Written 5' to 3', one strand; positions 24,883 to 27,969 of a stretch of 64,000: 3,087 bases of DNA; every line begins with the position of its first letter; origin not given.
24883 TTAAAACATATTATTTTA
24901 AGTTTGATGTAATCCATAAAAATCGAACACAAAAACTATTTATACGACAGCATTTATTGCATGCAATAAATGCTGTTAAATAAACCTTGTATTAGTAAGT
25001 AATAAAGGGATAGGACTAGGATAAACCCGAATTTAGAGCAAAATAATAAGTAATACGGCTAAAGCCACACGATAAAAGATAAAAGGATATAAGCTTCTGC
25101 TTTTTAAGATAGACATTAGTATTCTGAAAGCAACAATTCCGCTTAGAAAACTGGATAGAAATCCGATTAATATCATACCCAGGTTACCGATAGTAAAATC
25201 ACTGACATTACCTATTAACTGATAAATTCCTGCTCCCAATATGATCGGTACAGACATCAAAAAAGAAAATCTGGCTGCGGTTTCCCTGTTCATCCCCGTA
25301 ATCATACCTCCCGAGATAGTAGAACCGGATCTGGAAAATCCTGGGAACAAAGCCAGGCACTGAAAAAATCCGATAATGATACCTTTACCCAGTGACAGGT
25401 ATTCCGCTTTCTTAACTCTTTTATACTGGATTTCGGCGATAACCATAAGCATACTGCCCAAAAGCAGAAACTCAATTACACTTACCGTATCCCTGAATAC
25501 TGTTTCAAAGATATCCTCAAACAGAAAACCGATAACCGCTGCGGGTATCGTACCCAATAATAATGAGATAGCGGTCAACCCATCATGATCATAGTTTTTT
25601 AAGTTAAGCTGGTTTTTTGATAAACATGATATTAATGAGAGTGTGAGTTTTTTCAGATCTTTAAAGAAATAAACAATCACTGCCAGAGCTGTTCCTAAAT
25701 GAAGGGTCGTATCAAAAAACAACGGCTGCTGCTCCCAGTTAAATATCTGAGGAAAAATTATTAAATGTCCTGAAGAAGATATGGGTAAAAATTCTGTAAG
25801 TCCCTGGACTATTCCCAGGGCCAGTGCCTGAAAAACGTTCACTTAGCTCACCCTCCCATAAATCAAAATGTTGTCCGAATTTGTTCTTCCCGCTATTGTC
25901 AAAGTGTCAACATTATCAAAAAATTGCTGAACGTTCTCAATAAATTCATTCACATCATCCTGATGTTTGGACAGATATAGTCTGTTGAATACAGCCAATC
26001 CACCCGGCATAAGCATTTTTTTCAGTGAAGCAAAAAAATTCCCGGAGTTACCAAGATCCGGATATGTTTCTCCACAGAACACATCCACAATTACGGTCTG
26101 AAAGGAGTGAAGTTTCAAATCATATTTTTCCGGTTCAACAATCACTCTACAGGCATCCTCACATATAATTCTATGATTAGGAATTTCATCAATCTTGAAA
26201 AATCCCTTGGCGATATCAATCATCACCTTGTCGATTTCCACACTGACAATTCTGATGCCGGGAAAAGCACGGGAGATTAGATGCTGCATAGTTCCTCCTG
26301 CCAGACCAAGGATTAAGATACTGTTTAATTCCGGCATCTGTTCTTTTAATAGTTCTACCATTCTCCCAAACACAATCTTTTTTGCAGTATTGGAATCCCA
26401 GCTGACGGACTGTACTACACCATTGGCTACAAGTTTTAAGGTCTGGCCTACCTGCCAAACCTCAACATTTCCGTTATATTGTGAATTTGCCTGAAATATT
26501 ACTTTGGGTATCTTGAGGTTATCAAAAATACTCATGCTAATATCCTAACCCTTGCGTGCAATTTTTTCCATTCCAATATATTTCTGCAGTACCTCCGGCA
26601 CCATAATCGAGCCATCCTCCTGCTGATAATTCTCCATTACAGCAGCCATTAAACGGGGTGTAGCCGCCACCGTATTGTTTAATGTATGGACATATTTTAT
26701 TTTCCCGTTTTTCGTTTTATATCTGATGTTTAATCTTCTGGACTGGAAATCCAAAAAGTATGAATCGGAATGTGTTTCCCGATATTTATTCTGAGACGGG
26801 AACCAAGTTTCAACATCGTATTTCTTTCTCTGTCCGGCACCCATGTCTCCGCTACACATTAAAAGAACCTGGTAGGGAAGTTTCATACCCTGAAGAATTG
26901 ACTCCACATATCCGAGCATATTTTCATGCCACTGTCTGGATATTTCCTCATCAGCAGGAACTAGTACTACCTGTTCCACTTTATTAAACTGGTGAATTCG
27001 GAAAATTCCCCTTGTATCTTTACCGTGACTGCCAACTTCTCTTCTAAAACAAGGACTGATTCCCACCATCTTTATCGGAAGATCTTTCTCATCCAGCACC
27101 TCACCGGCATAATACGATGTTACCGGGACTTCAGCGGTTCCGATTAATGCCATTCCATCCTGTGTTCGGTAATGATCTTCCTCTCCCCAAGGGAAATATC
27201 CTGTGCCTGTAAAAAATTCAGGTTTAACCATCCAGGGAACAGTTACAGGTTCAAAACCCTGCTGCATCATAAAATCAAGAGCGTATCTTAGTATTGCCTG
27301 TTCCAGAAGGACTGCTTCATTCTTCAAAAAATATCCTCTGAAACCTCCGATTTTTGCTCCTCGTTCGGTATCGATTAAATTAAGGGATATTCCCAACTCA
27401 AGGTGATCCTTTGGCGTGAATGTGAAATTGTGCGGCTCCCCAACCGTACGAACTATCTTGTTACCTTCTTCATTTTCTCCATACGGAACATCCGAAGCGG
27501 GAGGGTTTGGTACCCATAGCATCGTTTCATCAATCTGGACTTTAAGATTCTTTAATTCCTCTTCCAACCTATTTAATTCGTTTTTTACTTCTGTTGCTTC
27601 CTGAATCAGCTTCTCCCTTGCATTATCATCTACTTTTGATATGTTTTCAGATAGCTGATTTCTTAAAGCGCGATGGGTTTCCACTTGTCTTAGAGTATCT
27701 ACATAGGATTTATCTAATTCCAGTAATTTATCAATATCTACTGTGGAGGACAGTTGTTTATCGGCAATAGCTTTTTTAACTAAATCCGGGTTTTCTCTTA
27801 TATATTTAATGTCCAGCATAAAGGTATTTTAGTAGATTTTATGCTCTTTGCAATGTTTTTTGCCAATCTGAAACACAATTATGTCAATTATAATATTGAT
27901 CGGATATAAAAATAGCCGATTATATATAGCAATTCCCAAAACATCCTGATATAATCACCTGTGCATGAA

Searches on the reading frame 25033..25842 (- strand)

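Call 12: search_protein_families(library=pfam, proteins=[window:25033-25842:-], max_evalue=0.00001)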
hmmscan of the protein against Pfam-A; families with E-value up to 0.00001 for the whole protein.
window:25033-25842:- (269 aa): 1 family
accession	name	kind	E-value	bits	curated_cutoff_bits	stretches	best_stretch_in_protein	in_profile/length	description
PF02673.24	BacA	-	2.5e-80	270.3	33.4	1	6-264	1-257/257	Bacitracin resistance protein BacA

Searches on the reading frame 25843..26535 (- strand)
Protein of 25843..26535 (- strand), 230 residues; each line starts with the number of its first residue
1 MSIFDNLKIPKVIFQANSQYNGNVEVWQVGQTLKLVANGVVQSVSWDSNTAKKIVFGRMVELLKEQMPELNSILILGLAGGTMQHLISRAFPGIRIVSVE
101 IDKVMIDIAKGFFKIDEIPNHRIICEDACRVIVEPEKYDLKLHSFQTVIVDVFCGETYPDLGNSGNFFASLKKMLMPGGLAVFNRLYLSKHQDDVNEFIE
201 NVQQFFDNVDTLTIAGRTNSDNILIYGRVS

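Call 12: search_protein_families(library=pfam, proteins=[window:25843-26535:-], max_evalue=0.00001)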
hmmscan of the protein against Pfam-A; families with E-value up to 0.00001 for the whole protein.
window:25843-26535:- (230 aa): 1 family
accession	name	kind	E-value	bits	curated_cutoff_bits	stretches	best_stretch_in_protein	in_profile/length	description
PF01564.23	Spermine_synth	-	4.1e-08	33.4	22.9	1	63-226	12-173/186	Spermine/spermidine synthase domain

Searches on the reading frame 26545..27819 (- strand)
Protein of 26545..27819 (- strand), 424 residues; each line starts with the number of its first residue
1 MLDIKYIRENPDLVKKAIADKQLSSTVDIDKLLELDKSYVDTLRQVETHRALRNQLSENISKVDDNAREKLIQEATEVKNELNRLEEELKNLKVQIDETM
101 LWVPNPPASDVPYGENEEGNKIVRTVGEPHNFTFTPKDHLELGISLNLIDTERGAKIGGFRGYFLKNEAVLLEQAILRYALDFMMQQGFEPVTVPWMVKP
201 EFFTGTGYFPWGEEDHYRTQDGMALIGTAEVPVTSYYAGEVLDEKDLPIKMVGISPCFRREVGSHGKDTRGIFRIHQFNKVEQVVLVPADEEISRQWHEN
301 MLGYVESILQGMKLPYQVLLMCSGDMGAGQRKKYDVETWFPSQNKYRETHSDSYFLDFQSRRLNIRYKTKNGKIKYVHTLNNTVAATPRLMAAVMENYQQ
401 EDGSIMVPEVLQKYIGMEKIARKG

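Call 12: search_protein_families(library=pfam, proteins=[window:26545-27819:-], max_evalue=0.00001)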
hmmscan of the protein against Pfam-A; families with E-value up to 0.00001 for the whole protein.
window:26545-27819:- (424 aa): 2 families
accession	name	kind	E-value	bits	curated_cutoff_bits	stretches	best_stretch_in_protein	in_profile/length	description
PF00587.30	tRNA-synt_2b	-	1.1e-35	123.7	29.3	1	220-398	8-179/179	tRNA synthetase class II core domain (G, H, P, S and T)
PF02403.27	Seryl_tRNA_N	-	6.5e-24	84.7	28.2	1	1-107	1-108/108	Seryl-tRNA synthetase N-terminal domain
